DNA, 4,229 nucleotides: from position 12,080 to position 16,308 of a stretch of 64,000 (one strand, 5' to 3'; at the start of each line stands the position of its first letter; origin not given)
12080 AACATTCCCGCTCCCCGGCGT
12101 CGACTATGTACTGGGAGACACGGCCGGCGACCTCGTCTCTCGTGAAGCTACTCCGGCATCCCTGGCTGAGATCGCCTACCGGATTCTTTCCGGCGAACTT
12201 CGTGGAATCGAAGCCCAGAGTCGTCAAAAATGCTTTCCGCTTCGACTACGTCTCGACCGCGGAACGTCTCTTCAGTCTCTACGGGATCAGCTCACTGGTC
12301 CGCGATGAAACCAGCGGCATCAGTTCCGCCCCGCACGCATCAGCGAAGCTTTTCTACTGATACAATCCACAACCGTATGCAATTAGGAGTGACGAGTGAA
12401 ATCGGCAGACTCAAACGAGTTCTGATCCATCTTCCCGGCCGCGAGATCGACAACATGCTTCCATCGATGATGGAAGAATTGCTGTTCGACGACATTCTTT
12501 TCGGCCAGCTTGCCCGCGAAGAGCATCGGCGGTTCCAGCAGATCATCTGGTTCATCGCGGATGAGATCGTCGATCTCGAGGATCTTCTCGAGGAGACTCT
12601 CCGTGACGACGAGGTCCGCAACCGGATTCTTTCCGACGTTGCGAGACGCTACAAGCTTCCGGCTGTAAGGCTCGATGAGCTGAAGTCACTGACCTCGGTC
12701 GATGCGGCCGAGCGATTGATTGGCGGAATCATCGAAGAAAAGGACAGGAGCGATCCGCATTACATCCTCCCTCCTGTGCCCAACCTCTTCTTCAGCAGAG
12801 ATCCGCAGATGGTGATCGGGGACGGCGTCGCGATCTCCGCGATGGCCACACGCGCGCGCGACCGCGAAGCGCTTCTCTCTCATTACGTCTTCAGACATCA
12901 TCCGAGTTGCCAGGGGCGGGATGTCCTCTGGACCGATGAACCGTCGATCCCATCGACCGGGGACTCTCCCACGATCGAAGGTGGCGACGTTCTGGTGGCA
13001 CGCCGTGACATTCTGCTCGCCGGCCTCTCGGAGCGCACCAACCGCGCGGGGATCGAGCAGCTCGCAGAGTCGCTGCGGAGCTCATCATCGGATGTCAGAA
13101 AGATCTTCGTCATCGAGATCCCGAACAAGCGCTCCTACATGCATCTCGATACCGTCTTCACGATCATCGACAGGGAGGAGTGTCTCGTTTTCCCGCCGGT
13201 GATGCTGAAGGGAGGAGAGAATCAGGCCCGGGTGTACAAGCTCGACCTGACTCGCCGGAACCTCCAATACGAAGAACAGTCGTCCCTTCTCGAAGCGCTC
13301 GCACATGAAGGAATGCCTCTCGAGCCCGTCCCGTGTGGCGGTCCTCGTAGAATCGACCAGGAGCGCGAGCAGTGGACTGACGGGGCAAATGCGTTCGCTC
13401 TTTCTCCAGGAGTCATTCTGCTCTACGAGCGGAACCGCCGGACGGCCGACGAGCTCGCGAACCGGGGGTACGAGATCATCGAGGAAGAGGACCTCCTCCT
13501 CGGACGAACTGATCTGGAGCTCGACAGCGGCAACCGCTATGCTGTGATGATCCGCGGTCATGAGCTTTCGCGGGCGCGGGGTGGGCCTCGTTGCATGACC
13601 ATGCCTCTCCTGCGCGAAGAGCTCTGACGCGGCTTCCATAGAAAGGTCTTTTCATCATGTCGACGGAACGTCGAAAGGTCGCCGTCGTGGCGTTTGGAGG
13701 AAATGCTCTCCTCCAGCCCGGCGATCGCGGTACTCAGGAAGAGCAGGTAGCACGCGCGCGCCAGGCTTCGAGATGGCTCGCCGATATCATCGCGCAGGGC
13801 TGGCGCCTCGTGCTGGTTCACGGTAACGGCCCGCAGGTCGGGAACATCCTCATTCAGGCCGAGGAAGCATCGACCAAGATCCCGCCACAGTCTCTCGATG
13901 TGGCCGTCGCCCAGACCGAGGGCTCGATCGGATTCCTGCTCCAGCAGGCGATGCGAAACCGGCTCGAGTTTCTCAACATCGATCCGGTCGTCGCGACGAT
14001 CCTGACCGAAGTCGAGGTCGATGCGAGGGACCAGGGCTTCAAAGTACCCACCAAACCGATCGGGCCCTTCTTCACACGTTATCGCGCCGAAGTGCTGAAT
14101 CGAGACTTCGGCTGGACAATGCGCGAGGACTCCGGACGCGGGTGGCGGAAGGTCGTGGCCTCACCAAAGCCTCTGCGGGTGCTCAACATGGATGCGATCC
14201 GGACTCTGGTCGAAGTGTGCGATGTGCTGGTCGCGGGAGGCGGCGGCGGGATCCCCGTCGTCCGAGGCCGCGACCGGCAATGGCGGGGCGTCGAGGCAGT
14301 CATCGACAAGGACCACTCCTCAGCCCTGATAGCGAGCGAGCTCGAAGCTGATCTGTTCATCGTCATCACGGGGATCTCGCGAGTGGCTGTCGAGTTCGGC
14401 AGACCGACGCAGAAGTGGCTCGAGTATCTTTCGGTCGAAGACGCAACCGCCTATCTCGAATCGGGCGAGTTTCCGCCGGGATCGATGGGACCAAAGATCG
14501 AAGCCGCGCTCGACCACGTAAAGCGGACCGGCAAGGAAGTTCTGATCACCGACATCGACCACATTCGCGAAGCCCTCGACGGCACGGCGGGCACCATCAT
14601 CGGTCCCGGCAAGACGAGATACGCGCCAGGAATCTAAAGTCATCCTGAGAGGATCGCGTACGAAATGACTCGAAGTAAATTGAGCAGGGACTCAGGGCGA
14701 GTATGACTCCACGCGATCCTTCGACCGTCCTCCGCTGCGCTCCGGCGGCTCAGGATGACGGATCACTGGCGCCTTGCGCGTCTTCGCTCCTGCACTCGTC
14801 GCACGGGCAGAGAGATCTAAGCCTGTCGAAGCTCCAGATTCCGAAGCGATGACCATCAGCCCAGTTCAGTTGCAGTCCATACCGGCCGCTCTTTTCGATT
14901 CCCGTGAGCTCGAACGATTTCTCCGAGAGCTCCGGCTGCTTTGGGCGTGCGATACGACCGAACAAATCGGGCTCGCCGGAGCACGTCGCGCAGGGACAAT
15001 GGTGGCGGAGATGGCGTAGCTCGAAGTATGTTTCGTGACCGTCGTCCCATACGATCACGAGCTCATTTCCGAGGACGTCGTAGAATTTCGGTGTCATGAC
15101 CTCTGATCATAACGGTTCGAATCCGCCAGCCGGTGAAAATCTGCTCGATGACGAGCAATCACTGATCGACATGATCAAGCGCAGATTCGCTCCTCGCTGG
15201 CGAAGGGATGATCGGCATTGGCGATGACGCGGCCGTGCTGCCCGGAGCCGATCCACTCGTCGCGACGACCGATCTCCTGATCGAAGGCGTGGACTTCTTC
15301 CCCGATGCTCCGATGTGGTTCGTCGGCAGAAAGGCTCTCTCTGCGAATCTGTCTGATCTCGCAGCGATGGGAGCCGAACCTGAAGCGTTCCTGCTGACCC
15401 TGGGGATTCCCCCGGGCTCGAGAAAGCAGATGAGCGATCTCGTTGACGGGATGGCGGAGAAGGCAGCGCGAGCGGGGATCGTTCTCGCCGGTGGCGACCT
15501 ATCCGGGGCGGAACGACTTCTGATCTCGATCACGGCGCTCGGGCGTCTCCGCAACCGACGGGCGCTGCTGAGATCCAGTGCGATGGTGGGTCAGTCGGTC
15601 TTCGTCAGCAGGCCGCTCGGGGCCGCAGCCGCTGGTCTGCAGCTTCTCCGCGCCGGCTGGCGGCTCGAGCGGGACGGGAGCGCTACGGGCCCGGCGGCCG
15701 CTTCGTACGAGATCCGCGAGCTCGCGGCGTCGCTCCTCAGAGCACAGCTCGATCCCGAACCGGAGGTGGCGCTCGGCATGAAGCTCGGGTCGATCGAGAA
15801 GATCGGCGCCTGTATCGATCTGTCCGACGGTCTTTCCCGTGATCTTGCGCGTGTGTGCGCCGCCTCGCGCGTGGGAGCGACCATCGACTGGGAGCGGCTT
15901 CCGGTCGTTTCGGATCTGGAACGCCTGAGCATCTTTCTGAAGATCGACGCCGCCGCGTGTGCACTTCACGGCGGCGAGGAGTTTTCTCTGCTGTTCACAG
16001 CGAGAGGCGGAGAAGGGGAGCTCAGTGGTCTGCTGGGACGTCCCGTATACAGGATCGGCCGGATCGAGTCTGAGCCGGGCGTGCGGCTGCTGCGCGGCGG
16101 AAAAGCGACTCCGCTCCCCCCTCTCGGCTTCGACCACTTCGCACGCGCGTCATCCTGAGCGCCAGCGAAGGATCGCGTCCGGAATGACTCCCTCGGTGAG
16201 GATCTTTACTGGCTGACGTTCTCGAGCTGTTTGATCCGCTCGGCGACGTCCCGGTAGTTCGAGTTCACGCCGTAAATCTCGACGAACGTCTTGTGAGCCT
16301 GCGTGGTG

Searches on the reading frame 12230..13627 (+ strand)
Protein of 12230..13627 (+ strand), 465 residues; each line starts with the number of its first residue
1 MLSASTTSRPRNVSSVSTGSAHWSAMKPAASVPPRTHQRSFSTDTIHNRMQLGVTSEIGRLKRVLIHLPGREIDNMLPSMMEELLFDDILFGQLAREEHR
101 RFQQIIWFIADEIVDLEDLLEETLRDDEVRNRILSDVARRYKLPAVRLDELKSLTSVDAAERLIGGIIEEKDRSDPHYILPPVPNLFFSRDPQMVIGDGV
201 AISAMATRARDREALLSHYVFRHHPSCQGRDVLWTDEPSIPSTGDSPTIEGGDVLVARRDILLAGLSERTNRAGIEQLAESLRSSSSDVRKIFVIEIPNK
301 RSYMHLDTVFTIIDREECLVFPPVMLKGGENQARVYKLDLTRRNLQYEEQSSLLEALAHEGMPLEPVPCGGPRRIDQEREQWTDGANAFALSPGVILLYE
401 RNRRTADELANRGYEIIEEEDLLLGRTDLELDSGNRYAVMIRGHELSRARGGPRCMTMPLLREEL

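Call 39: search_protein_families(library=pfam, proteins=[window:12230-13627:+], max_evalue=0.00001)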
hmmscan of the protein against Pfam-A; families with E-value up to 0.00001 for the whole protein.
window:12230-13627:+ (465 aa): 1 family
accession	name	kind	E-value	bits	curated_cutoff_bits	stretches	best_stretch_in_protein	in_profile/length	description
PF02274.22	ADI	-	2.5e-76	257.6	22.8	1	83-462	2-377/377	Arginine deiminase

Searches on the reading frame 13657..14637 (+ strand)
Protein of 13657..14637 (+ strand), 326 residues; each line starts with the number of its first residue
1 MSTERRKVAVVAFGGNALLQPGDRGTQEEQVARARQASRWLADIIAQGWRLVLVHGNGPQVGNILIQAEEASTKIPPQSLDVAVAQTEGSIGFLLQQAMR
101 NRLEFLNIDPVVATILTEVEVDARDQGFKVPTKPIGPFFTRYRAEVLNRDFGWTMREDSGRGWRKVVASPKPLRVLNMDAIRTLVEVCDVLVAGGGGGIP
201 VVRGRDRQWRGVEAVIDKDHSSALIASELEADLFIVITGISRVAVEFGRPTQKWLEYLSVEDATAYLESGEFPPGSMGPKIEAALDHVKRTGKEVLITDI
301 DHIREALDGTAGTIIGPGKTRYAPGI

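Call 39: search_protein_families(library=pfam, proteins=[window:13657-14637:+], max_evalue=0.00001)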
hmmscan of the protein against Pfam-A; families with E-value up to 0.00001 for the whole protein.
window:13657-14637:+ (326 aa): 1 family
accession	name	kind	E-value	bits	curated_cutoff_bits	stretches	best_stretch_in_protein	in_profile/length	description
PF00696.33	AA_kinase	-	3.8e-21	76.3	24.9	1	7-299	1-234/234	Amino acid kinase family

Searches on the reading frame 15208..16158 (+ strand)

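Call 39: search_protein_families(library=pfam, proteins=[window:15208-16158:+], max_evalue=0.00001)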
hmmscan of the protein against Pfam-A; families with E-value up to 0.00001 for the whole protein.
window:15208-16158:+ (316 aa): 2 families
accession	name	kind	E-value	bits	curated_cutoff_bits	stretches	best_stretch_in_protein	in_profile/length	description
PF00586.29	AIRS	-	9.6e-26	90.8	24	1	5-113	1-111/112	AIR synthase related protein, N-terminal domain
PF02769.27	AIRS_C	-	5e-06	27.2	23.1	0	178-293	38-152/156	AIR synthase related protein, C-terminal domain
